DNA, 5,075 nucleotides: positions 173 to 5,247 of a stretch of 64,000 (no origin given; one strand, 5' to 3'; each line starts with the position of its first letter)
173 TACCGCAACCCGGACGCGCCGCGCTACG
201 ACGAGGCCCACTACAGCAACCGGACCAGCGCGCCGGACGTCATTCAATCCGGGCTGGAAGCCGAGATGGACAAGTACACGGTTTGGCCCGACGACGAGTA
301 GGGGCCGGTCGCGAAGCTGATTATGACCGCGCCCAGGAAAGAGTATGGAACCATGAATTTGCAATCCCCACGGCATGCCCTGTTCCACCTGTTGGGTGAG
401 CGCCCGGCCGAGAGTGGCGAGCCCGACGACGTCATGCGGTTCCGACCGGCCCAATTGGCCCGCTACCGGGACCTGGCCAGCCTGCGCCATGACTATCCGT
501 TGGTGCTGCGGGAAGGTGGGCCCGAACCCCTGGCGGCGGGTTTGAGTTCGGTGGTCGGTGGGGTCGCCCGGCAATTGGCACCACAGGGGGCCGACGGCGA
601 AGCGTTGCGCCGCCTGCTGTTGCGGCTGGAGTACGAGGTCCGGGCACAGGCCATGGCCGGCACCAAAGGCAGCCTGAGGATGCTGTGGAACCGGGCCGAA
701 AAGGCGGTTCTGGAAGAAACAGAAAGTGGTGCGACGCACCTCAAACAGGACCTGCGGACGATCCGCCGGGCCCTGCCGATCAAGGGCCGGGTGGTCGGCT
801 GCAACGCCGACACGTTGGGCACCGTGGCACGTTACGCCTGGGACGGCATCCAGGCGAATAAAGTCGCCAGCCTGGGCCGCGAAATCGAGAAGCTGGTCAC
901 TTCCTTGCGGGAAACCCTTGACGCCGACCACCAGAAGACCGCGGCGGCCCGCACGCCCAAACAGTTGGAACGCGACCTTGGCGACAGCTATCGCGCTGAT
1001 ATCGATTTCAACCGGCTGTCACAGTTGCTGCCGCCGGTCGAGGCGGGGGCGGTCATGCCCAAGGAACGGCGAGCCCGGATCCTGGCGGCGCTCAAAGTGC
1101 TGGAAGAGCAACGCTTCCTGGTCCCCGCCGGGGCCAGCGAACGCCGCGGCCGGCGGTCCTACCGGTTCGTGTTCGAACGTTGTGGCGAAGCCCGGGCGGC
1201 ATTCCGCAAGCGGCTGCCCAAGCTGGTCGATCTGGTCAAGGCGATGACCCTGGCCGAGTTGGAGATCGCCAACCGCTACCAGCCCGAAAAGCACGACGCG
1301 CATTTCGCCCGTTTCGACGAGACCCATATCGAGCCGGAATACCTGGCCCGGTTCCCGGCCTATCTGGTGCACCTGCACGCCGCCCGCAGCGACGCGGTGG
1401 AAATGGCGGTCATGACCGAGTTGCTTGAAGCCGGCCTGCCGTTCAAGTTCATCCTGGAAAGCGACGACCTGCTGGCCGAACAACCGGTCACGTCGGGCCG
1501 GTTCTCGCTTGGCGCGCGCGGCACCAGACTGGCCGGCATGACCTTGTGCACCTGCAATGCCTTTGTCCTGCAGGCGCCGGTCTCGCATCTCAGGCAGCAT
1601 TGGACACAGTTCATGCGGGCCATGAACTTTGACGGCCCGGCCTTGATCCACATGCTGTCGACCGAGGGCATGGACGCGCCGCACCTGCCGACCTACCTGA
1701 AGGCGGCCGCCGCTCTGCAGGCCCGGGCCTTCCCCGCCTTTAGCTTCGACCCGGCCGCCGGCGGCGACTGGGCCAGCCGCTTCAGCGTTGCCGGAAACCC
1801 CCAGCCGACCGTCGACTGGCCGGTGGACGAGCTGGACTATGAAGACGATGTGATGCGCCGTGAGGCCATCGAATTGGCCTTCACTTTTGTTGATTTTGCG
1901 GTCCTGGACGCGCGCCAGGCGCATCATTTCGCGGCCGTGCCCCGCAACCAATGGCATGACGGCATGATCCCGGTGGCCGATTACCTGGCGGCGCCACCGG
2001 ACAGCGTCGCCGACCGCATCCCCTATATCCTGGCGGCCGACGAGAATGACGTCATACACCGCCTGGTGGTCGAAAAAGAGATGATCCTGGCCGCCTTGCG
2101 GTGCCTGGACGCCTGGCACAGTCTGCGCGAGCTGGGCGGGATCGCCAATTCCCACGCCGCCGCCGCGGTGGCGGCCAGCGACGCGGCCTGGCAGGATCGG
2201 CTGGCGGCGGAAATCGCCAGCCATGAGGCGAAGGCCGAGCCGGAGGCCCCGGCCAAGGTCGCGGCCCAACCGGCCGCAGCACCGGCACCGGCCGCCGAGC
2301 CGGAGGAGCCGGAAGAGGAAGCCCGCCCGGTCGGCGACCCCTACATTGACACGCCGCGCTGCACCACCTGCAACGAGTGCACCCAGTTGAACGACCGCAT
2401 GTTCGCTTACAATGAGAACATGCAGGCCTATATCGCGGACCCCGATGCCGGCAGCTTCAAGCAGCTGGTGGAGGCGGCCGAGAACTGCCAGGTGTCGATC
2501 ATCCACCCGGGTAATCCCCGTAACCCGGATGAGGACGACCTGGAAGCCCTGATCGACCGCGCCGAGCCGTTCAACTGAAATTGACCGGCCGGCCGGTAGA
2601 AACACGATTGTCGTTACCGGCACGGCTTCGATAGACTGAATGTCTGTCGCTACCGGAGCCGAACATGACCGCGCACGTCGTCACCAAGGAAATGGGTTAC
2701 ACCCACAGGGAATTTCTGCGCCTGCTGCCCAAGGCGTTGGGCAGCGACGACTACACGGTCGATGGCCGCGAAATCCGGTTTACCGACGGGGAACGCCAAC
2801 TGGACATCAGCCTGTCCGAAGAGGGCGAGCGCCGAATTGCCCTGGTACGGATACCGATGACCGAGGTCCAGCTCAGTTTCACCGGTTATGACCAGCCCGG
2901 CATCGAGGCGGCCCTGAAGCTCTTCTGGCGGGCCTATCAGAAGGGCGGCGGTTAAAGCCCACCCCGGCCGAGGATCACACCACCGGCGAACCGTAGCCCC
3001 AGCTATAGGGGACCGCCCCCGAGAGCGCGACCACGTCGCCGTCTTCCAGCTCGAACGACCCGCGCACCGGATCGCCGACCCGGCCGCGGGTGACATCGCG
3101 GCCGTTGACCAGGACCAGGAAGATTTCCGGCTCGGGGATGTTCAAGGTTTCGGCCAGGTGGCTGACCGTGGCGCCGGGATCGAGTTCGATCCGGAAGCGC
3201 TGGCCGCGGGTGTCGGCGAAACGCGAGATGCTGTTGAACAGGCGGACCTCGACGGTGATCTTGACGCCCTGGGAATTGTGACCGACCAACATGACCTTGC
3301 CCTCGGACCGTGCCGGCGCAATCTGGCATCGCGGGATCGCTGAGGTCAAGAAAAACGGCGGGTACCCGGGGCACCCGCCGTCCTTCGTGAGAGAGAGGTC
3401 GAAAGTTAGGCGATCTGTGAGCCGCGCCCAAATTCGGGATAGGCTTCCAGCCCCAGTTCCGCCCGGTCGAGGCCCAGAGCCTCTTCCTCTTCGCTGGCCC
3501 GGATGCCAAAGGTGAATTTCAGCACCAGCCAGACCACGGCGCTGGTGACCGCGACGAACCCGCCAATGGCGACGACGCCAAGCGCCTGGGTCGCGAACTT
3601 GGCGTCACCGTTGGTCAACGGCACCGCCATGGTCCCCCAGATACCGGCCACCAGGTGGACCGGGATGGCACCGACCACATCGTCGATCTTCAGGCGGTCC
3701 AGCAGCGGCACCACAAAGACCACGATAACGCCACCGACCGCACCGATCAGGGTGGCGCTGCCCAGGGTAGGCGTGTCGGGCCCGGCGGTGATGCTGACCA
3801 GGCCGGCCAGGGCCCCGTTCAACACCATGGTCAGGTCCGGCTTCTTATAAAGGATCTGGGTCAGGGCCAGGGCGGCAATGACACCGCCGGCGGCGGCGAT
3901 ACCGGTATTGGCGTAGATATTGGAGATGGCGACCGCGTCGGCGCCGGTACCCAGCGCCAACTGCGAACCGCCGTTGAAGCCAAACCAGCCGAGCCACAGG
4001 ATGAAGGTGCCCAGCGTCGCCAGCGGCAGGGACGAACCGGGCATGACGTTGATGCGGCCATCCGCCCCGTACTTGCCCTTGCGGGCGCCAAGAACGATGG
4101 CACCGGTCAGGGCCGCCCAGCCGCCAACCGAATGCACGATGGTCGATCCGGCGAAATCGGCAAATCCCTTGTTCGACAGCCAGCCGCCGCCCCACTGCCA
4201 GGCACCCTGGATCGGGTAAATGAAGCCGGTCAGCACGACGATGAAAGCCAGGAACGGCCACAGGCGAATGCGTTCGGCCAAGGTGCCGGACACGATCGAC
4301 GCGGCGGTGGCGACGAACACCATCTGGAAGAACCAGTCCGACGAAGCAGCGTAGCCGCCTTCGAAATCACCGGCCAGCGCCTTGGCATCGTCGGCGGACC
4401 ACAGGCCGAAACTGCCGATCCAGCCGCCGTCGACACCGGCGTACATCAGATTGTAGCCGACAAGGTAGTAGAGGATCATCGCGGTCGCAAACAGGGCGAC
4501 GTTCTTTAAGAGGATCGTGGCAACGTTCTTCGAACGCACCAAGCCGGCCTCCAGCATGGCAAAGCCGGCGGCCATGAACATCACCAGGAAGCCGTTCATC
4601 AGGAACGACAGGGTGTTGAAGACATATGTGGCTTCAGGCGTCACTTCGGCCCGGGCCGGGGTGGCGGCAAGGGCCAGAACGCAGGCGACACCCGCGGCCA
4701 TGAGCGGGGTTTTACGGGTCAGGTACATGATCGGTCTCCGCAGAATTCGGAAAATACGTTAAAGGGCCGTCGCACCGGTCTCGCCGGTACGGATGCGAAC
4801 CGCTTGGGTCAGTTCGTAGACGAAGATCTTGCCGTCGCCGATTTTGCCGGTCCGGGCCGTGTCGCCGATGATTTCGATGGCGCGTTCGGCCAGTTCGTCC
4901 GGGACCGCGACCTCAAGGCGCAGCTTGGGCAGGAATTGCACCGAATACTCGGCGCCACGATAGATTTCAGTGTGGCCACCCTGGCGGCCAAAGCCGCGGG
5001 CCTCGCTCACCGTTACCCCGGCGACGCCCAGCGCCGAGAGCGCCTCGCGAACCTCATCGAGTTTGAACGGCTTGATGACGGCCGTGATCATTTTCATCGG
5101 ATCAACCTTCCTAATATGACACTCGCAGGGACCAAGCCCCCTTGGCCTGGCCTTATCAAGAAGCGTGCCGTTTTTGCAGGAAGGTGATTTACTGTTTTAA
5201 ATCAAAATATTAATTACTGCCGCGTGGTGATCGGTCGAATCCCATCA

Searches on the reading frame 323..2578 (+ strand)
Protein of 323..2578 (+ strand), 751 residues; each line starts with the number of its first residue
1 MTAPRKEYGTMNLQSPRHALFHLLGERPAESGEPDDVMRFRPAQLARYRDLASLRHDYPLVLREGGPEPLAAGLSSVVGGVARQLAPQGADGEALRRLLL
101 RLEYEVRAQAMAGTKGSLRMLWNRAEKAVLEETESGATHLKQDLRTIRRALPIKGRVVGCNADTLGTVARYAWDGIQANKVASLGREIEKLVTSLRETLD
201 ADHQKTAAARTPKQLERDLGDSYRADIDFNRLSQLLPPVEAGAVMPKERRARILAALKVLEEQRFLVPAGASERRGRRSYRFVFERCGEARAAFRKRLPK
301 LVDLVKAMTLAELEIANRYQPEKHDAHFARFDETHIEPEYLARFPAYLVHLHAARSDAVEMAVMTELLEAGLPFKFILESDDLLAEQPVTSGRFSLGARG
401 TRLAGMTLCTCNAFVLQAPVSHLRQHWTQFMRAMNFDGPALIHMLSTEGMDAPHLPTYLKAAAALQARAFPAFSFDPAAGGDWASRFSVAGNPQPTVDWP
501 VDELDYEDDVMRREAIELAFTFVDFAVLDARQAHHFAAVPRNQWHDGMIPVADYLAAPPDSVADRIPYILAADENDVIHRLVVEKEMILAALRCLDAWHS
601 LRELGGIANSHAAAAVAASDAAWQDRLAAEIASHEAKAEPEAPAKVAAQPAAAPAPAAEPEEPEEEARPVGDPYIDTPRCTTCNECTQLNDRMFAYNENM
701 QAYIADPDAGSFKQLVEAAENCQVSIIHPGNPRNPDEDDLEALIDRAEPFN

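Call 61: find_encoding_contigs(protein=window:323-2578:+, flank=10000, max_places=1)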
Protein window:323-2578:+ (751 aa): no gene with exactly this product is on record in the collection.

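Call 67: search_protein_families(library=pfam, proteins=[window:323-2578:+], max_evalue=0.0001)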
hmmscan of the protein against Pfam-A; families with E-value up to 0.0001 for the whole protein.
window:323-2578:+ (751 aa): 0 families

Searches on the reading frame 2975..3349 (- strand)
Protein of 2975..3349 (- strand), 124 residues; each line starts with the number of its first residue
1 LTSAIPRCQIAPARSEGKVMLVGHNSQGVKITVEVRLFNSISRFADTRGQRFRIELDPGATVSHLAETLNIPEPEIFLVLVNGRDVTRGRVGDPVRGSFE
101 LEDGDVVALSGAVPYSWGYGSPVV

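Call 67: search_protein_families(library=pfam, proteins=[window:2975-3349:-], max_evalue=0.0001)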
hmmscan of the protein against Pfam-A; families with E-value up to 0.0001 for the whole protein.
window:2975-3349:- (124 aa): 2 families
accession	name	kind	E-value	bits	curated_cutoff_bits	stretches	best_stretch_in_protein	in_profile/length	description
PF14451.12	Ub-Mut7C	-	5.6e-08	33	23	1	32-90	3-63/81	Mut7-C ubiquitin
PF02597.26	ThiS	-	5.2e-05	24.1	22.5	0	36-109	2-69/76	ThiS family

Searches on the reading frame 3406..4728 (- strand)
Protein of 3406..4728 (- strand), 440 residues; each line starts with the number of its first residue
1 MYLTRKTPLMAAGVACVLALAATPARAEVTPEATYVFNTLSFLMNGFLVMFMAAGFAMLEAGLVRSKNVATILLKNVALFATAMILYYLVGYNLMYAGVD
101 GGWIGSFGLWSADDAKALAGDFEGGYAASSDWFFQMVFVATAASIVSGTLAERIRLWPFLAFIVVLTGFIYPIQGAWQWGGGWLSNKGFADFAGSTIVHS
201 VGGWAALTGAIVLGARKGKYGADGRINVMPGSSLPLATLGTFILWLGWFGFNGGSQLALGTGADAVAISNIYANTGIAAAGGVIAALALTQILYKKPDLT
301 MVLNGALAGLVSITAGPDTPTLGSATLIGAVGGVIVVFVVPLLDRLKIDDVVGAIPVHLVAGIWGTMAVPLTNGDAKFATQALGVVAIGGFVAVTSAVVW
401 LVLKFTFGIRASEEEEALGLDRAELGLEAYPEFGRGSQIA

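Call 67: search_protein_families(library=pfam, proteins=[window:3406-4728:-], max_evalue=0.0001)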
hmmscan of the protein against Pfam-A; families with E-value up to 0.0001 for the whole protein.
window:3406-4728:- (440 aa): 1 family
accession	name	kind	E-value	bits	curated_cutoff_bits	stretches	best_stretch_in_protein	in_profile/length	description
PF00909.26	Ammonium_transp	-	9.2e-100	334.6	23.2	1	42-430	3-399/399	Ammonium Transporter Family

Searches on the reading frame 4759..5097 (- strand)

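Call 67: search_protein_families(library=pfam, proteins=[window:4759-5097:-], max_evalue=0.0001)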
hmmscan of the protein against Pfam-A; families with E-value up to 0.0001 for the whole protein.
window:4759-5097:- (112 aa): 1 family
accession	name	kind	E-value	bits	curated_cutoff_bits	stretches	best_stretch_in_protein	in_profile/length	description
PF00543.27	P-II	-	1.2e-31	109.5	25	1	1-106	1-102/102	Nitrogen regulatory protein P-II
